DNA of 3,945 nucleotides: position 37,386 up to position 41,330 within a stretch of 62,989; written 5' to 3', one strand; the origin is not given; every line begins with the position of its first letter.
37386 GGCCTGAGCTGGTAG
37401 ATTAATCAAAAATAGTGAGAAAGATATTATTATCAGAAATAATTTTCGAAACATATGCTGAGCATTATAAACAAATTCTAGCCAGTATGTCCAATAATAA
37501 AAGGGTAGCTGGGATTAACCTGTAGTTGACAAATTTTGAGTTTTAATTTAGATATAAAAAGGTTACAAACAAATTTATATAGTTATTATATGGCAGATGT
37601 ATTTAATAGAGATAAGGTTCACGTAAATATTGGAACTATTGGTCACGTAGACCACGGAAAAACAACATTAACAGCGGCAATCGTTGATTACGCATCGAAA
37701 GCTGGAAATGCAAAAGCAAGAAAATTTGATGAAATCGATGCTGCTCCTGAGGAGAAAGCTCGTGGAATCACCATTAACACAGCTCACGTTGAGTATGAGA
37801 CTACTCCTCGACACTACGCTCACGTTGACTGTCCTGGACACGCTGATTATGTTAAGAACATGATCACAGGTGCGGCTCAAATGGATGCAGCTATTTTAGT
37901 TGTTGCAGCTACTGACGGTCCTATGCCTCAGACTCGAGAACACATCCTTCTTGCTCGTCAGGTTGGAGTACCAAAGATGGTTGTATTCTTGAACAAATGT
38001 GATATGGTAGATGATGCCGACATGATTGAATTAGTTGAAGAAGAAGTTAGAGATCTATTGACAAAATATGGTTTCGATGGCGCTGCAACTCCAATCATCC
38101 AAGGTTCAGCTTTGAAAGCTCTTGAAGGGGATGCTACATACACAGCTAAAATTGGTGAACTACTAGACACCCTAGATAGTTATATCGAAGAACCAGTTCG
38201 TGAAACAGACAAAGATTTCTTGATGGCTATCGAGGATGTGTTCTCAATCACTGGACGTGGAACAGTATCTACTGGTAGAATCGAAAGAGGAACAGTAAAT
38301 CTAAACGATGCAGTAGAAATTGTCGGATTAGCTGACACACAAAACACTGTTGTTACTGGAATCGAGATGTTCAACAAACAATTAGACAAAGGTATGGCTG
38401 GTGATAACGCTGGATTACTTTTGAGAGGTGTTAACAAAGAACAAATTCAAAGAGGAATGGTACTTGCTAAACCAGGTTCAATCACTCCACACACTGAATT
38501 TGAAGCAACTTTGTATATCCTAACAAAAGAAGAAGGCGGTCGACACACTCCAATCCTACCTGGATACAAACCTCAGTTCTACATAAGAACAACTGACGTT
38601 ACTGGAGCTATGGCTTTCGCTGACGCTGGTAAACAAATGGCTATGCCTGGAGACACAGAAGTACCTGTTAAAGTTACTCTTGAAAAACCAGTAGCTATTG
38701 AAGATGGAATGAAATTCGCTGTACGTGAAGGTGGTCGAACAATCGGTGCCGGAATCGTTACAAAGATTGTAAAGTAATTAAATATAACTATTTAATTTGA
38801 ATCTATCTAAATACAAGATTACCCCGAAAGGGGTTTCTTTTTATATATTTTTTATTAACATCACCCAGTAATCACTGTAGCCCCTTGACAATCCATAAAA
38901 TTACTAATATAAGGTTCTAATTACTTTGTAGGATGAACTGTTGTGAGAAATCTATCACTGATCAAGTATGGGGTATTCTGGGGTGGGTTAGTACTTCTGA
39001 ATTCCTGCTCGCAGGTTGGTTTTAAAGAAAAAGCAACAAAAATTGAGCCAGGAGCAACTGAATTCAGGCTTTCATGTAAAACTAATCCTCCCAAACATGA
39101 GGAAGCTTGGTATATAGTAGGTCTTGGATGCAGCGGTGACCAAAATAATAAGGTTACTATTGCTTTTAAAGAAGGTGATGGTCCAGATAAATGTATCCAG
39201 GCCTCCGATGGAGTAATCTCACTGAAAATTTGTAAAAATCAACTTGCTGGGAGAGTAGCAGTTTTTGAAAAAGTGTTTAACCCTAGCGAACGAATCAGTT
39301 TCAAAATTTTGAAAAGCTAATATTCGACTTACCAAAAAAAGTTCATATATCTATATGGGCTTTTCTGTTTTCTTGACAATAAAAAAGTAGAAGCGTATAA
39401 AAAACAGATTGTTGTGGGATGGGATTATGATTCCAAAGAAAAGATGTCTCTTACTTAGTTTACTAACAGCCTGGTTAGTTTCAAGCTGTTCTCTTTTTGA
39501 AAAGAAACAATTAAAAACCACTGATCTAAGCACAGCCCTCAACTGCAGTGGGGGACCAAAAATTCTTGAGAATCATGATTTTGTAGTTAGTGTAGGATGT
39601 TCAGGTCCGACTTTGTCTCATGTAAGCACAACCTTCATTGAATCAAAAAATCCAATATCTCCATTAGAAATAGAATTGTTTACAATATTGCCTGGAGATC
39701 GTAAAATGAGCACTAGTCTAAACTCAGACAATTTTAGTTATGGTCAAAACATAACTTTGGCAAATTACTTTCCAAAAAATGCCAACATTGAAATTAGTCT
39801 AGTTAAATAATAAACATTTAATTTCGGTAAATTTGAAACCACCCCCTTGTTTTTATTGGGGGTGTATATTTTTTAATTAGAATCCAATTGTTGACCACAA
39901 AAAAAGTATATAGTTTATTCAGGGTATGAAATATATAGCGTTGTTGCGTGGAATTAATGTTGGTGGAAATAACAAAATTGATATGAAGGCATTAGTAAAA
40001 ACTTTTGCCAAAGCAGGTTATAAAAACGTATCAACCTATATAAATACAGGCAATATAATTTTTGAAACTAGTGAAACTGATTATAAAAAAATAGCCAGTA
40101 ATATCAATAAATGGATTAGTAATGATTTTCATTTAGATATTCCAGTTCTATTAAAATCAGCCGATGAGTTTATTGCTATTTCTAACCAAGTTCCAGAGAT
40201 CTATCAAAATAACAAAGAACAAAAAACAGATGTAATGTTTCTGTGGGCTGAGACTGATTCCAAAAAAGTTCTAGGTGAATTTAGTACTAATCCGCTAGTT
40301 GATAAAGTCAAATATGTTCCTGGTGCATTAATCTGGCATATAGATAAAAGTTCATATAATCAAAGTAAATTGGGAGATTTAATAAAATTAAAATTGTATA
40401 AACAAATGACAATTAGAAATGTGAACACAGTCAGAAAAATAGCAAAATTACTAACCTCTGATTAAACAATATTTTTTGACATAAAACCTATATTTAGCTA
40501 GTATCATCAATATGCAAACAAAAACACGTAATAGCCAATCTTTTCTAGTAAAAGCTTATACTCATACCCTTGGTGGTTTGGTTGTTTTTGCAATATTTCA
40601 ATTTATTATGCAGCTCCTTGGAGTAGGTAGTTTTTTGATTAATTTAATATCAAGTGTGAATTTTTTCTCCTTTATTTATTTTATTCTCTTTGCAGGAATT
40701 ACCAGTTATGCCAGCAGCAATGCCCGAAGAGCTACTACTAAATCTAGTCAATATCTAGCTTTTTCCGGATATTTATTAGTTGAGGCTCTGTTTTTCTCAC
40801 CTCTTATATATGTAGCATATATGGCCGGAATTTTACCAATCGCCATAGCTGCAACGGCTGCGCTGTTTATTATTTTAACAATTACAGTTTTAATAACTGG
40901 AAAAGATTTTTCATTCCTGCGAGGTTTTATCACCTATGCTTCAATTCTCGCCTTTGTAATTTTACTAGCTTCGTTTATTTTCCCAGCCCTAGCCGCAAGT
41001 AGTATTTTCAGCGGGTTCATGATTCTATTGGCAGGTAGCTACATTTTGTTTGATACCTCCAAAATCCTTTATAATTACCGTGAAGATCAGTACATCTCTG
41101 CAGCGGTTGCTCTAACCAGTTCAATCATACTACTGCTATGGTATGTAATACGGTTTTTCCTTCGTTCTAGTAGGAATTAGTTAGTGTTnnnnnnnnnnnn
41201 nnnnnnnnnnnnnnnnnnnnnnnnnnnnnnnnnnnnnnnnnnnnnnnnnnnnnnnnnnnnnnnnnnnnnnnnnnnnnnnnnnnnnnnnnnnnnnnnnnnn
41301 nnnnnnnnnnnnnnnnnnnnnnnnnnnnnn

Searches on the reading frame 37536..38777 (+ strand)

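Call 40: search_protein_families(library=pfam, proteins=[window:37536-38777:+])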
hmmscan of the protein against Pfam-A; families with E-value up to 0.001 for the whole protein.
window:37536-38777:+ (413 aa): 4 families
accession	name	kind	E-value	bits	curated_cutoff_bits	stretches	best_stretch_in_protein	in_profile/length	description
PF00009.33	GTP_EFTU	-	4.9e-65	219.1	26.5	1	28-218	2-187/188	Elongation factor Tu GTP binding domain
PF03143.23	GTP_EFTU_D3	-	6.1e-34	116.9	27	1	315-411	1-105/106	Elongation factor Tu C-terminal domain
PF03144.31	GTP_EFTU_D2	-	3e-20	72.8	30.3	1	242-311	1-73/73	Elongation factor Tu domain 2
PF01926.29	MMR_HSR1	-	0.00081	19.9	21.9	0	32-154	2-113/113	50S ribosome-binding GTPase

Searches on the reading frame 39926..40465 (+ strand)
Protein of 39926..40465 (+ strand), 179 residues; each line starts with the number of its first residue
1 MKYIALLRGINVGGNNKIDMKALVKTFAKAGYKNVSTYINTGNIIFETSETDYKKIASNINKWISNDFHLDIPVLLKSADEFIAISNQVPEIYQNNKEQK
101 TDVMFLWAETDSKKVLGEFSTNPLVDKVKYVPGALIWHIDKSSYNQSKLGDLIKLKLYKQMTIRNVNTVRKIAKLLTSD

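Call 40: search_protein_families(library=pfam, proteins=[window:39926-40465:+])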
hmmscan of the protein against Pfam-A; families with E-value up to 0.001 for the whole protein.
window:39926-40465:+ (179 aa): 1 family
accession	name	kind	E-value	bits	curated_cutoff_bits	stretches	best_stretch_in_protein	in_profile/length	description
PF08002.16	DUF1697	-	1.6e-36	126.2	24.4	1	1-121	1-121/137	Protein of unknown function (DUF1697)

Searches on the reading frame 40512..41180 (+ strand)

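Call 40: search_protein_families(library=pfam, proteins=[window:40512-41180:+])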
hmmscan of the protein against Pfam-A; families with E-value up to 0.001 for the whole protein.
window:40512-41180:+ (222 aa): 1 family
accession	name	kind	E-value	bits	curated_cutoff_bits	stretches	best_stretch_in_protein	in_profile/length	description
PF01027.25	Bax1-I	-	4.1e-23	82.7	34.1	1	9-216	1-207/207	Inhibitor of apoptosis-promoting Bax1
